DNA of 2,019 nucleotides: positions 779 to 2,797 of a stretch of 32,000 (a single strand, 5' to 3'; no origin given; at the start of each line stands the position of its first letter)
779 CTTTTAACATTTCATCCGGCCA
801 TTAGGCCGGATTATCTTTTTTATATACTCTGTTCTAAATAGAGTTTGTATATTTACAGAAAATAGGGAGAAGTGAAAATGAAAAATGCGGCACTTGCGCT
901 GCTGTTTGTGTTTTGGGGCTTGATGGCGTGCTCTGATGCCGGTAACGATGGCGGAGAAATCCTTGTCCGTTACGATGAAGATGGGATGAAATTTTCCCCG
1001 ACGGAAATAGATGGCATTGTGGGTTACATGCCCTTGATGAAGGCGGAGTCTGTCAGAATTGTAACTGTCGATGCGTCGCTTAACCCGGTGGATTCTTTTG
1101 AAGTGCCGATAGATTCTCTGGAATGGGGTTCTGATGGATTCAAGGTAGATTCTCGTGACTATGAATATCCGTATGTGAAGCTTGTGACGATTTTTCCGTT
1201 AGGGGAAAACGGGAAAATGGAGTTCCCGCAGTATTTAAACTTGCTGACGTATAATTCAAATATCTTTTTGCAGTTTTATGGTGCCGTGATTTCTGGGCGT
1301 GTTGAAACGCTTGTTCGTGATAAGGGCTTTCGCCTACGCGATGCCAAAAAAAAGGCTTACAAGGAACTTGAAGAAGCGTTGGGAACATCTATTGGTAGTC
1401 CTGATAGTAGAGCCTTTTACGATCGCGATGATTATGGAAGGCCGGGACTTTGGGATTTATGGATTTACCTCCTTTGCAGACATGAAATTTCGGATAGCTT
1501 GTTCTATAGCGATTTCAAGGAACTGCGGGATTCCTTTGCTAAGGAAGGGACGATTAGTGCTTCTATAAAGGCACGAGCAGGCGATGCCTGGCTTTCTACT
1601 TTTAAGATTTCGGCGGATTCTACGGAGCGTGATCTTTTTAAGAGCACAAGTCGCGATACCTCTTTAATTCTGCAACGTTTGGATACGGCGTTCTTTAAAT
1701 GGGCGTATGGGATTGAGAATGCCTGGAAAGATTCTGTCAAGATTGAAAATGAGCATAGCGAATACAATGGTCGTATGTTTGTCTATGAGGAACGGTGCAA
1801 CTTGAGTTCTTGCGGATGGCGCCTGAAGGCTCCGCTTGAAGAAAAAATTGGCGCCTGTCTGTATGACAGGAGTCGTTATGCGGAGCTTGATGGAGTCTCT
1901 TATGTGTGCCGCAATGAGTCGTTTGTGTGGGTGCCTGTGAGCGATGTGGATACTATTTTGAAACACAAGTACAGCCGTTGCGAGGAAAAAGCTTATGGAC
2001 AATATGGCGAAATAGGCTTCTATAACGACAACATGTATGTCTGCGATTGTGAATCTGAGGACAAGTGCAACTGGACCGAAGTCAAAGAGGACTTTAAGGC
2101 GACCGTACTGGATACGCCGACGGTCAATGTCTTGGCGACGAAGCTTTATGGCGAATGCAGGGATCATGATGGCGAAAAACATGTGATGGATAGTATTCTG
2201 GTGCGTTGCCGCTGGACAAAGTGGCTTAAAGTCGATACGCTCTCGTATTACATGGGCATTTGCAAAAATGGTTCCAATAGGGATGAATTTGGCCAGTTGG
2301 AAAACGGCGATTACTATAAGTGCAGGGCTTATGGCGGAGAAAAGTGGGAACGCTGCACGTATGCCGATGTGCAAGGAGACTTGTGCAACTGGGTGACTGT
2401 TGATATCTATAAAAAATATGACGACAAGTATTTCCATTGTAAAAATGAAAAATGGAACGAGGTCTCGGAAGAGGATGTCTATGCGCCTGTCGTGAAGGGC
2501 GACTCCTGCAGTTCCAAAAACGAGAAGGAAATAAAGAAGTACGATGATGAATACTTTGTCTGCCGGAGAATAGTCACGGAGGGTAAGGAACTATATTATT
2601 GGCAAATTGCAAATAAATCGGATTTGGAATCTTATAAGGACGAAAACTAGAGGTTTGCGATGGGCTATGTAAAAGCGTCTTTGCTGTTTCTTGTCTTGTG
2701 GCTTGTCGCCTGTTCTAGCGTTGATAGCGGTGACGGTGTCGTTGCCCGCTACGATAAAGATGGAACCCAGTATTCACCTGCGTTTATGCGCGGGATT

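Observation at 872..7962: Operon-like tandem array of four diverged paralogous Cys-rich lipoproteins of unknown function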

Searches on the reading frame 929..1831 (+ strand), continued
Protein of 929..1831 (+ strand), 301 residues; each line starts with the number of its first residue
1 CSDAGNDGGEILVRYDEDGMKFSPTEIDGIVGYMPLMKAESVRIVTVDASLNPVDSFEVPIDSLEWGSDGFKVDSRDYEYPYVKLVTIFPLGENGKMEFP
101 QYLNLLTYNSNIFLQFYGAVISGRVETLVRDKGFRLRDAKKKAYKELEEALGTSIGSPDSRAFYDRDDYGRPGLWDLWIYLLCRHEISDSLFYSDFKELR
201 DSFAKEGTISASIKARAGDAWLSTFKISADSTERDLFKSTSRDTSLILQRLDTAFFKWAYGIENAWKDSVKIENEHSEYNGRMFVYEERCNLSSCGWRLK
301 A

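Call 86: fold_search(model_id=the predicted structure, library=viral)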
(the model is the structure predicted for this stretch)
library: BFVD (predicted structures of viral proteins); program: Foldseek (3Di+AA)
matches with E <= 10: 936; with E <= 0.001: 4
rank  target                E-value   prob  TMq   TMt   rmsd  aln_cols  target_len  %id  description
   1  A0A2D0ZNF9            3.3e-05  1.00  0.21  0.21  13.8       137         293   12  Uncharacterized protein [Rhodococcus phage Trina]
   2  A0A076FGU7            4.3e-04  0.99  0.33  0.14  10.8       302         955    8  Uncharacterized protein [Aureococcus anophagefferens virus]
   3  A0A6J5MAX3            4.5e-04  0.92  0.18  0.18  14.2       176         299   12  Uncharacterized protein [uncultured Caudovirales phage]
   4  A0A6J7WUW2            5.7e-04  0.97  0.19  0.19  14.9       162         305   14  Uncharacterized protein [uncultured Caudovirales phage]
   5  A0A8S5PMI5            1.2e-03  0.98  0.20  0.23  13.2       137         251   12  Uncharacterized protein [Siphoviridae sp. ctnsL8]
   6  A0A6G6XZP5            2.0e-03  0.98  0.20  0.39  12.1       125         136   13  (no name in the UniProt tables at hand)
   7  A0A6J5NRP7            2.1e-03  0.33  0.19  0.17  29.7       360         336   13  Uncharacterized protein [uncultured Caudovirales phage]
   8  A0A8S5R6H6            3.0e-03  0.44  0.21  0.19  59.1       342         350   10  Uncharacterized protein (Fragment) [Myoviridae sp. ctBoB21]
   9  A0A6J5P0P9            3.8e-03  1.00  0.21  0.54   3.8        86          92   12  Uncharacterized protein [uncultured Caudovirales phage]
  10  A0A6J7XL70            5.1e-03  0.25  0.16  0.17  22.1       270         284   14  Uncharacterized protein [uncultured Caudovirales phage]
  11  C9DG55                5.5e-03  0.97  0.17  0.35   5.1        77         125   13  Uncharacterized protein [Delftia phage PhiW-14]
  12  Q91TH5                5.5e-03  0.54  0.17  0.22  17.3       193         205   12  T121.5 [Tupaiid herpesvirus 1 (strain 1)]
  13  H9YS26                6.5e-03  0.99  0.22  0.22   3.8        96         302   11  (no name in the UniProt tables at hand)
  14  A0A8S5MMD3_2          7.8e-03  0.99  0.21  0.07   5.2       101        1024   12  Baseplate J like protein [Siphoviridae sp. ctxc31]
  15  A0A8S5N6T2            8.8e-03  0.99  0.21  0.55   3.6        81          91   11  Uncharacterized protein [Siphoviridae sp. ctxfQ4]
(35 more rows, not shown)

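Call 87: list_cluster_members(proteins=[P0020, P0024, P0035, P0037, P0062, P0096, P0102, P0110, P0116, P0121])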
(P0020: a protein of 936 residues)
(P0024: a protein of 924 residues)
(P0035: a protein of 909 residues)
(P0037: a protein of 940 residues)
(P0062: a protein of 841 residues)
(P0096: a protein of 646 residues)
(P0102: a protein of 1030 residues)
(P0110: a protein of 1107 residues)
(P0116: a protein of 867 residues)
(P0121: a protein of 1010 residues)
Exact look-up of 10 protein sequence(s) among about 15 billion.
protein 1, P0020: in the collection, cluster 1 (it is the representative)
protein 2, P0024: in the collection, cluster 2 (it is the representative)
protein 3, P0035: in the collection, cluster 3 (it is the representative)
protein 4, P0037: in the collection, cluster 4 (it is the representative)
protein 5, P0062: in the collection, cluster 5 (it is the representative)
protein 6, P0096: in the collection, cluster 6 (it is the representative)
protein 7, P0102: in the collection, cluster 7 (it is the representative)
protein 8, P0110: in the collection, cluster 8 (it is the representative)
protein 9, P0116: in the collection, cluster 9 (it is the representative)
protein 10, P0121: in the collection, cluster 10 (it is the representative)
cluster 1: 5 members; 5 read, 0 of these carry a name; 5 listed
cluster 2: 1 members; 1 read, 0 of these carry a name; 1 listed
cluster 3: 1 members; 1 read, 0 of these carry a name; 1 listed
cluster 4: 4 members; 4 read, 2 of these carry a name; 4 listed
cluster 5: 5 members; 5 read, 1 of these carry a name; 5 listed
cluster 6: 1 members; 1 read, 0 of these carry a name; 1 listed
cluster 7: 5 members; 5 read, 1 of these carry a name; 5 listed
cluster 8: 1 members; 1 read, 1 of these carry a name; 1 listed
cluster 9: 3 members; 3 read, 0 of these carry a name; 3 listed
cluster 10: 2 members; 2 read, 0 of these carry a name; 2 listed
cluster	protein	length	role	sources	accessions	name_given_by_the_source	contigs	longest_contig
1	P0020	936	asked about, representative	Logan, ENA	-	-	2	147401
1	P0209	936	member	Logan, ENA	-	-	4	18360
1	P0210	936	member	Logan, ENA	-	-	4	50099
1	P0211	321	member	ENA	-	-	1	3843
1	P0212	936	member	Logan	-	-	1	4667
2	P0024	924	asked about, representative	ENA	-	-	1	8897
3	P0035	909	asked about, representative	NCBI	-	-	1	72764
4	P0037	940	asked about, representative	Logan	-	-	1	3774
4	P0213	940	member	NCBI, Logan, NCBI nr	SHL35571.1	hypothetical protein SAMN05720468_12336 [Fibrobacter sp. UWEL]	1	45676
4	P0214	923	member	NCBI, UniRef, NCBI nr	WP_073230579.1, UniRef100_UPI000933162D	hypothetical protein [Fibrobacter sp. UWEL] | hypothetical protein n=1 Tax=Fibrobacter sp. UWEL TaxID=1896209 RepID=UPI000933162D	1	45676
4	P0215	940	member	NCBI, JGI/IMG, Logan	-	-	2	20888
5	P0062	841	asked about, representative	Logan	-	-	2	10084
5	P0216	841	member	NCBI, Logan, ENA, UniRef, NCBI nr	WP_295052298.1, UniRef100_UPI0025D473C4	hypothetical protein [uncultured Fibrobacter sp.] | hypothetical protein n=1 Tax=uncultured Fibrobacter sp. TaxID=261512 RepID=UPI0025D473C4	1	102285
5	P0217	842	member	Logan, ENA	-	-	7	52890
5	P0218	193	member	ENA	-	-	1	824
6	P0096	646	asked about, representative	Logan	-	-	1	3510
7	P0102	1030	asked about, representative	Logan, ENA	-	-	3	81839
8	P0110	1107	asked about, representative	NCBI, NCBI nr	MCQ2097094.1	MAG: hypothetical protein MJY87_04015 [Fibrobacter sp.] | hypothetical protein [Fibrobacter sp.]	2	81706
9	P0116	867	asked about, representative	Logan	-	-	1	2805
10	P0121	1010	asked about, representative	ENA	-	-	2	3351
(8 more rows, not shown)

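Call 95: search_protein_families(library=pfam, proteins=[L001:2252-7096:+, L007:13435-15612:+, L009:12757-15405:+, L011:13211-14965:+], max_evalue=0.001)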
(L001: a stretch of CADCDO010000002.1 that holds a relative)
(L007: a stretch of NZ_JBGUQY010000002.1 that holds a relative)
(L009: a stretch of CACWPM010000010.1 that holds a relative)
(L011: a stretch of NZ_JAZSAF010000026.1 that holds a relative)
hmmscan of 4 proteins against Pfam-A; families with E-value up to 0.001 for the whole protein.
L001:2252-7096:+ (1615 aa): 2 families
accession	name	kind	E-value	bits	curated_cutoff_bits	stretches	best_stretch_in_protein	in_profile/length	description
PF14262.12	Cthe_2159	-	1.6e-14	54.3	25.8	1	1060-1232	83-258/262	Carbohydrate-binding domain-containing protein Cthe_2159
PF09479.16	Flg_new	-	7.4e-12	45.7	27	1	342-392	13-65/65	Listeria-Bacteroides repeat domain (List_Bact_rpt)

L007:13435-15612:+ (726 aa): 1 family
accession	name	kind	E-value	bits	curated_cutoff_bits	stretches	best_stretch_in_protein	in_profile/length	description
PF09479.16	Flg_new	-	3.2e-34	117.3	27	4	290-357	1-65/65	Listeria-Bacteroides repeat domain (List_Bact_rpt)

L009:12757-15405:+ (883 aa): 1 family
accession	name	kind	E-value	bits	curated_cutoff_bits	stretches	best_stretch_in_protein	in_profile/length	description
PF09479.16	Flg_new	-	4.6e-36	123.2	27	4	437-502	3-65/65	Listeria-Bacteroides repeat domain (List_Bact_rpt)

L011:13211-14965:+ (585 aa): 2 families
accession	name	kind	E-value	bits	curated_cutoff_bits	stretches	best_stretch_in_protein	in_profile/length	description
PF00150.24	Cellulase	-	6.8e-55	186.9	23.5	1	135-457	5-270/272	Cellulase (glycosyl hydrolase family 5)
PF13204.13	Apiosidase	-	4e-05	23.8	26.5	1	180-267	78-160/320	Apiosidase-like, catalytic domain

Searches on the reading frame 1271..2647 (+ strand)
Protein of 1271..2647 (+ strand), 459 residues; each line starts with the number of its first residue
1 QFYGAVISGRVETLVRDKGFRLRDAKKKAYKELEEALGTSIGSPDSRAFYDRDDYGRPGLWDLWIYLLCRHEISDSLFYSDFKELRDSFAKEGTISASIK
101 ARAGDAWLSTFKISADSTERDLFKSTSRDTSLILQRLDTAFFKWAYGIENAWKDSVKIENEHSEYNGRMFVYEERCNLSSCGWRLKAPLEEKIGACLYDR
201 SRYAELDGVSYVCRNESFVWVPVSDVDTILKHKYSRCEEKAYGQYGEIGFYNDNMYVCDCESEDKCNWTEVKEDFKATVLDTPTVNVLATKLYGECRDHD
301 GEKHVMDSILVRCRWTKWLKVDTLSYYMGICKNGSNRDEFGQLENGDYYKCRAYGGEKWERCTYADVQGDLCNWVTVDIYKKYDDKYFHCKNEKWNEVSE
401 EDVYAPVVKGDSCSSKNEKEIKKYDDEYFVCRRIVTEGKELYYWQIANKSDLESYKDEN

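Call 58: predict_structure(alignment_id=A5)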
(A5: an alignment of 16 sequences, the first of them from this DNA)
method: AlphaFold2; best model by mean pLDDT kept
length: 459 residues; sequences in the alignment: 16
mean_pLDDT: 68.1   pTM: 0.50
mean pLDDT of the five models: 68.1, 67.6, 67.5, 64.9, 64.4
residues with pLDDT >= 90: 42; 70-90: 184; 50-70: 150; < 50: 83
segments of 3 or more residues with pLDDT < 50: 42-59, 115-117, 127-129, 242-244, 274-279, 333-336, 353-360, 367-380, 383-392
pLDDT, mean of each block of 10 residues (from residue 1): 86 94 90 77 40 40 68 78 90 85 77 53 50 56 76 78 89 62 79 83 90 85 89 74 56 72 71 49 62 67 71 71 63 52 59 45 48 46 45 56 51 77 75 65 69 71
secondary structure, 60 per line:
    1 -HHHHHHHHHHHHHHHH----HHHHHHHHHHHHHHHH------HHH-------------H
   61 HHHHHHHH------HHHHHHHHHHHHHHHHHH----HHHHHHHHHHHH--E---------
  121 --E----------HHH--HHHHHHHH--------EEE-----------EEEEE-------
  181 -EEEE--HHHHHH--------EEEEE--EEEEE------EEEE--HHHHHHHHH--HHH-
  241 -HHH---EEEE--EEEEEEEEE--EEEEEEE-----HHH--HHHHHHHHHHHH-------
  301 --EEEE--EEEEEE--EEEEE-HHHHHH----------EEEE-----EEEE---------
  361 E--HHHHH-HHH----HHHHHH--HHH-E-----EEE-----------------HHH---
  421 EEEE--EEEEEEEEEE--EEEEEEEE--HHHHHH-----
elements in order: H2-17 H22-37 H60-68 H75-92 H97-108 H139-146 E155-157 E169-173 E182-185 H188-193 E202-206 E209-213 E220-223 H226-234 E248-251 E254-262 E265-271 H282-293 E303-306 E309-314 E317-321 H323-328 E339-342 E348-351 H364-368 H377-382 E395-397 E421-424 E427-436 E439-446 H449-454

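Call 60: fold_search(model_id=the predicted structure, library=pdb)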
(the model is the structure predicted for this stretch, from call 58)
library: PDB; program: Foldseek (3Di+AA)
matches with E <= 10: 225; with E <= 0.001: 0
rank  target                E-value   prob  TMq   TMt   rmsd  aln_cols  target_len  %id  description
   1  2p7j_A                1.2e-01  0.20  0.11  0.17  17.3       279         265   10  Crystal structure of the domain of putative sensory box/GGDEF family protein from Vibrio parahaemolyticus (released 2007-05-01)
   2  2p7j_B                1.7e-01  0.15  0.11  0.17  16.9       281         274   11  Crystal structure of the domain of putative sensory box/GGDEF family protein from Vibrio parahaemolyticus (released 2007-05-01)
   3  3lid_B                2.6e-01  0.13  0.11  0.16  17.4       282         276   10  Crystal Structure of the extracellular domain of the putative histidine kinase vpHK1S-Z8 (released 2010-05-05)
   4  4wy9                  2.9e-01  0.12  0.14  0.17  14.4       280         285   10  Crystal structure of the periplasmic sensory domain of the Campylobacter jejuni chemoreceptor Tlp1 (released 2016-03-09)
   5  4xmr_B                5.4e-01  0.09  0.13  0.18  15.5       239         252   11  Crystal structure of the sensory domain of the Campylobacter jejuni chemoreceptor Tlp3 (CcmL) with isoleucine bound. (released 2015-11-04)
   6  3lid_A                5.7e-01  0.09  0.10  0.15  16.8       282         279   10  Crystal Structure of the extracellular domain of the putative histidine kinase vpHK1S-Z8 (released 2010-05-05)
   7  7pi3_A                7.4e-01  0.02  0.10  0.11  21.2       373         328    7  PfCyRPA bound to Fab fragments from monoclonal antibodies Cy.003, Cy.004 and Cy.007 (released 2022-02-09)
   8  6pzj                  8.6e-01  0.10  0.13  0.20  11.2       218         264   10  Structure of the N-terminal domain (residues 43-304) of Methyl-accepting chemotaxis protein from Leptospira interrogans  (released 2019-08-14)
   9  2v43_A                8.6e-01  0.02  0.07  0.10  26.6       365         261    5  Crystal structure of RseB: a sensor for periplasmic stress response in E. coli (released 2007-08-28)
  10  6fu4_B                9.1e-01  0.12  0.14  0.19  13.2       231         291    9  Ligand binding domain (LBD) of the p. aeruginosa histamine receptor TlpQ (released 2018-05-16)
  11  5tbf_A                9.1e-01  0.03  0.09  0.13  23.8       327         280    6  Crystal structure of SeMet derivatives of domain2 and domain 3 of RctB (released 2017-04-12)
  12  6iou_A                9.5e-01  0.13  0.13  0.22  10.9       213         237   11  The ligand binding domain of Mlp24 with serine (released 2019-03-06)
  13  4s37_P                1.0e+00  0.04  0.07  0.15  15.5       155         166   10  Crystal structure of R2 pyocin membrane-piercing spike (released 2016-01-27)
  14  5vta_B                1.1e+00  0.02  0.11  0.08  16.5       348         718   10  Co-Crystal Structure of DPPIV with a Chemibody Inhibitor (released 2018-05-09)
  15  4s37_B                1.3e+00  0.03  0.07  0.13  15.4       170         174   10  Crystal structure of R2 pyocin membrane-piercing spike (released 2016-01-27)
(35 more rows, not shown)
